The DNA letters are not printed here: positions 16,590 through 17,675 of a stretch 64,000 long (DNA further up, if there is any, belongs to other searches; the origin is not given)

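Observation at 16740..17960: AT-rich two-gene module beside tRNA-Gln: small multi-TM protein plus a protein with a HEPN-type R-x4-H motif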

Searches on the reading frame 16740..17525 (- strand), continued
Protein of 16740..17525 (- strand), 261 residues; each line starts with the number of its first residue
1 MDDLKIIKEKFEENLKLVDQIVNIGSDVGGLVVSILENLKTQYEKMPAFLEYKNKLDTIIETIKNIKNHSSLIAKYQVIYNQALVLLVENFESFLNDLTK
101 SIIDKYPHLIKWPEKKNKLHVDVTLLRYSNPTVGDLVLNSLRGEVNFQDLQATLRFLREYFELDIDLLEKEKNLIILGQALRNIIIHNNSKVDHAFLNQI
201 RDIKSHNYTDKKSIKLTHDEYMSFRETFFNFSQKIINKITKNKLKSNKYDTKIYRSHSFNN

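Call 97: search_dna_similar(query=P0158, collection=plasmids, mode=protein, max_evalue=0.01, max_rows=15)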
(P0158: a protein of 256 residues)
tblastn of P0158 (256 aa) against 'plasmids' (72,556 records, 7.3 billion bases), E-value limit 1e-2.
No match.

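Call 98: search_dna_similar(query=window:16740-17525:-, collection=phages, mode=protein, max_evalue=0.1, max_rows=10)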
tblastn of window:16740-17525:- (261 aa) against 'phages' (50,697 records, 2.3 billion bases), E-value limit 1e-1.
No match.
